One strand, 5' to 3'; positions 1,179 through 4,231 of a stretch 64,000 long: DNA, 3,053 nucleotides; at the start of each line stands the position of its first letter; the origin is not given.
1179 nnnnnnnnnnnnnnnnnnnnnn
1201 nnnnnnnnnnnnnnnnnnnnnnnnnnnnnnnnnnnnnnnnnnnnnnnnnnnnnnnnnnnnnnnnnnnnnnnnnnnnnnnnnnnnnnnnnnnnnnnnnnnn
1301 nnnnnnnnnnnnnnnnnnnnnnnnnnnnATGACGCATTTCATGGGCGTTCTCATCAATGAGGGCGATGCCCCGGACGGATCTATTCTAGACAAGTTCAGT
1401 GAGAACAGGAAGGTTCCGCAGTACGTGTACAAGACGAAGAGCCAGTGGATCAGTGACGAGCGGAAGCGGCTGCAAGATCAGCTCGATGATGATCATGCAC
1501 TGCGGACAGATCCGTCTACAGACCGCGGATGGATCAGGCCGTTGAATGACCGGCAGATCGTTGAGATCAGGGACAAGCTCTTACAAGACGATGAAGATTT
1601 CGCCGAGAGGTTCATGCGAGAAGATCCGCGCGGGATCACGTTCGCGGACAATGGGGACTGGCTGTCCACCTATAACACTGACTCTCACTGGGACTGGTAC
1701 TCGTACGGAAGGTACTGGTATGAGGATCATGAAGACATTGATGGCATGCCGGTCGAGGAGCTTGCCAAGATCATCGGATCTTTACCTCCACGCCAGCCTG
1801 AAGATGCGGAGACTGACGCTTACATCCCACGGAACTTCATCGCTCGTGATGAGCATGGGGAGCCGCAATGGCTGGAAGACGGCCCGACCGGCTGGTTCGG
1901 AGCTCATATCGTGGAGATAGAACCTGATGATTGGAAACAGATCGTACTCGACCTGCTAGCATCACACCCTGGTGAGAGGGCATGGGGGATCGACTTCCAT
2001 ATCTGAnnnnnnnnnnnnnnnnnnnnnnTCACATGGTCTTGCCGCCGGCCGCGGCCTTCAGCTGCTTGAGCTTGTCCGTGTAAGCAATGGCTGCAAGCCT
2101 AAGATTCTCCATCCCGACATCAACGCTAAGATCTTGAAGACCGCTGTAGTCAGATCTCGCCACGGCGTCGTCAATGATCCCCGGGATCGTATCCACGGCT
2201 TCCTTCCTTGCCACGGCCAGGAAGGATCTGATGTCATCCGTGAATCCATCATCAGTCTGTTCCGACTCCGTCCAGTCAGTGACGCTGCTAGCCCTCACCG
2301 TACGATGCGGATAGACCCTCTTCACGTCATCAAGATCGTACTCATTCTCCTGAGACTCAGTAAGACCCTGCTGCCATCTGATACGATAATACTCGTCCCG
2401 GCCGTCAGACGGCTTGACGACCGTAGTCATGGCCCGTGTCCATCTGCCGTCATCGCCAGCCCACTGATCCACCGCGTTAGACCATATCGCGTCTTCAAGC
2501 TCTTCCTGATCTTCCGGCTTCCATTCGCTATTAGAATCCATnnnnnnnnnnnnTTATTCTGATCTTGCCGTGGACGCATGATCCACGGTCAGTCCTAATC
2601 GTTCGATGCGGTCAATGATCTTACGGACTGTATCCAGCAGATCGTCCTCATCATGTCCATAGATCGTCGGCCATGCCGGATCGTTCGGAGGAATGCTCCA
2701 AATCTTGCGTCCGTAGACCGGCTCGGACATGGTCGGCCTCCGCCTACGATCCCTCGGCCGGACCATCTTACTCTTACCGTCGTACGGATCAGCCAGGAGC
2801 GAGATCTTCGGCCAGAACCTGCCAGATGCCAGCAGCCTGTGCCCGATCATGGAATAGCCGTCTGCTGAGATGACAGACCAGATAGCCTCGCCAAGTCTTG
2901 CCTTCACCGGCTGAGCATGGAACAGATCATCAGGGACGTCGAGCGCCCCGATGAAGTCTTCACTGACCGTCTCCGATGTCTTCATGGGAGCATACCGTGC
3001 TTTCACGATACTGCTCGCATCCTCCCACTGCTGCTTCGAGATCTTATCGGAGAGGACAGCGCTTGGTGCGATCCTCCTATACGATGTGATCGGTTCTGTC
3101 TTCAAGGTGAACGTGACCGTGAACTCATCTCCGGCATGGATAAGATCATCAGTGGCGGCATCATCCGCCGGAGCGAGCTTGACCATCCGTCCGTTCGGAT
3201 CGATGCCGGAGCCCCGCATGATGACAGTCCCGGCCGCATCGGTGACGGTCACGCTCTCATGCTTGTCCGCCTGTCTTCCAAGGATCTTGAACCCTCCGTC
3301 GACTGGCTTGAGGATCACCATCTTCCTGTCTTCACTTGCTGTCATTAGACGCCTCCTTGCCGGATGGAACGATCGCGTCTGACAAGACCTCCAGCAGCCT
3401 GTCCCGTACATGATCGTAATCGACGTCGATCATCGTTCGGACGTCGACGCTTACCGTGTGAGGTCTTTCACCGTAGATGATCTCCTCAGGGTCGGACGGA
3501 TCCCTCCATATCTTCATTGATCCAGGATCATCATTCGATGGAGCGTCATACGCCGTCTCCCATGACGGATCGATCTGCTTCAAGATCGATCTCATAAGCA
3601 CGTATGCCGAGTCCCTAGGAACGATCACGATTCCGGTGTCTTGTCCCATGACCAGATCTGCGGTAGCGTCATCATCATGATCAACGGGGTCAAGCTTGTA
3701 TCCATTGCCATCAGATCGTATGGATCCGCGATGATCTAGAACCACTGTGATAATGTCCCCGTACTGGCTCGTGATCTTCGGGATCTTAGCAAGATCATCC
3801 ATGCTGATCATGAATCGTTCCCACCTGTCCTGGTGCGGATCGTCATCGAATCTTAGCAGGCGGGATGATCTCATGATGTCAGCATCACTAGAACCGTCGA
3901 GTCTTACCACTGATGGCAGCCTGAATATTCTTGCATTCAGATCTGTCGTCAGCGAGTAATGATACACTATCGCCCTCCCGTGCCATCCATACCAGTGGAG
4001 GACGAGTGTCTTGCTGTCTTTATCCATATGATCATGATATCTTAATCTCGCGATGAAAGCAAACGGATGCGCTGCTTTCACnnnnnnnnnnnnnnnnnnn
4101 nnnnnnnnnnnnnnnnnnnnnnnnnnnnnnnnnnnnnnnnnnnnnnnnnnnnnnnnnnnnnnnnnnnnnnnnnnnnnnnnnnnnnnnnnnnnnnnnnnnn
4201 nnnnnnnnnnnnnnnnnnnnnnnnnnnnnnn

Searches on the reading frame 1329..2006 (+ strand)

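Call 14: search_protein_families(library=pfam, proteins=[window:1329-2006:+], max_evalue=0.01)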
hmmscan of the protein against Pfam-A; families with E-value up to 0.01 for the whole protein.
window:1329-2006:+ (225 aa): 0 families

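Call 66: search_protein_families(library=phrogs, proteins=[window:1329-2006:+], max_evalue=0.01)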
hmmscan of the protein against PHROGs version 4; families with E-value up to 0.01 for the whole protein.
window:1329-2006:+ (225 aa): 1 family
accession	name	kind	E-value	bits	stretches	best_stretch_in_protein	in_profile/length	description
phrog_10079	-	unknown function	3.5e-06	27.6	1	178-225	296-344/344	-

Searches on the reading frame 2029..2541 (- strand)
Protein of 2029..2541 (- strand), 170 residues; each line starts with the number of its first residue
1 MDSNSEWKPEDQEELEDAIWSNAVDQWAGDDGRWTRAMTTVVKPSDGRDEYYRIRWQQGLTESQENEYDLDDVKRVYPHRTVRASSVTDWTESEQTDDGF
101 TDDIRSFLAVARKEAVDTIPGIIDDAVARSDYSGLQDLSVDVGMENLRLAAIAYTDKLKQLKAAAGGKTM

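Call 66: search_protein_families(library=phrogs, proteins=[window:2029-2541:-], max_evalue=0.01)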
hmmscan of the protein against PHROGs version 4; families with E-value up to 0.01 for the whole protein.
window:2029-2541:- (170 aa): 3 families
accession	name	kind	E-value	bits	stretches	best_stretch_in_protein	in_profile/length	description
phrog_14665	-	unknown function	5.6e-07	30.9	1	23-91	38-103/106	-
phrog_6343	-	unknown function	8.6e-05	23.9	1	24-67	35-79/109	-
phrog_13073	-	unknown function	0.00084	20.4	1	17-93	34-106/109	-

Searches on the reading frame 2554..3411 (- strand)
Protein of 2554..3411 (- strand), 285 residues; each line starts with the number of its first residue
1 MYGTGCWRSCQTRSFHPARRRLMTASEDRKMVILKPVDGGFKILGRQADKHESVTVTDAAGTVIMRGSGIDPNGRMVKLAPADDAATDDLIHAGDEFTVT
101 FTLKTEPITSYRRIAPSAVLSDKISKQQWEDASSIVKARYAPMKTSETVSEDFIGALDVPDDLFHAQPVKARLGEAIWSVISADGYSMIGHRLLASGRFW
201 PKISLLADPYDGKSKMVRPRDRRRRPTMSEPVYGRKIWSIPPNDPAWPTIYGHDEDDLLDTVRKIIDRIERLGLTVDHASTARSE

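Call 14: search_protein_families(library=pfam, proteins=[window:2554-3411:-], max_evalue=0.01)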
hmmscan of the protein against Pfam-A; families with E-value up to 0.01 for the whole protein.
window:2554-3411:- (285 aa): 0 families

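Call 66: search_protein_families(library=phrogs, proteins=[window:2554-3345:-], max_evalue=0.01)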
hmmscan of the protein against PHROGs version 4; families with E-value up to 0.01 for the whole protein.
window:2554-3345:- (263 aa): 0 families

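Call 89: search_solved_structures(query=window:2554-3345:-, max_evalue=1)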
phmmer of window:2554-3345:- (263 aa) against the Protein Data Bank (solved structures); distinct sequences matched with E-value up to 1: 0.

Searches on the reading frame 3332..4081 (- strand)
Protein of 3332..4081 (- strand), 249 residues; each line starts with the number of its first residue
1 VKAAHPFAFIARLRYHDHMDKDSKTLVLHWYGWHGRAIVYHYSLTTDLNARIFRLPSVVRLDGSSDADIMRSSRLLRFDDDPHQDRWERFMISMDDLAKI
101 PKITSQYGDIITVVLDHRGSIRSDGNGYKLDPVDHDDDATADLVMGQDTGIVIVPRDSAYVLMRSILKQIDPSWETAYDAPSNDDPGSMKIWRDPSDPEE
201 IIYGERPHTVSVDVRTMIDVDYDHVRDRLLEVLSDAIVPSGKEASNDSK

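Call 14: search_protein_families(library=pfam, proteins=[window:3332-4081:-], max_evalue=0.01)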
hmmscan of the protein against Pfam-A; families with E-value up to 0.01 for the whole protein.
window:3332-4081:- (249 aa): 0 families

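Call 66: search_protein_families(library=phrogs, proteins=[window:3332-3967:-], max_evalue=0.01)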
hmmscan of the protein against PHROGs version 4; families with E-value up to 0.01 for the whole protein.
window:3332-3967:- (211 aa): 0 families

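Call 90: search_solved_structures(query=window:3332-3967:-, max_evalue=1)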
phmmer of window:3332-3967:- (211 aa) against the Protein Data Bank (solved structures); distinct sequences matched with E-value up to 1: 1.
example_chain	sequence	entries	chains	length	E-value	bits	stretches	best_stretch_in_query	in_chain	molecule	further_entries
8h2i_cU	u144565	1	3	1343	0.072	15.9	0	59-91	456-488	P22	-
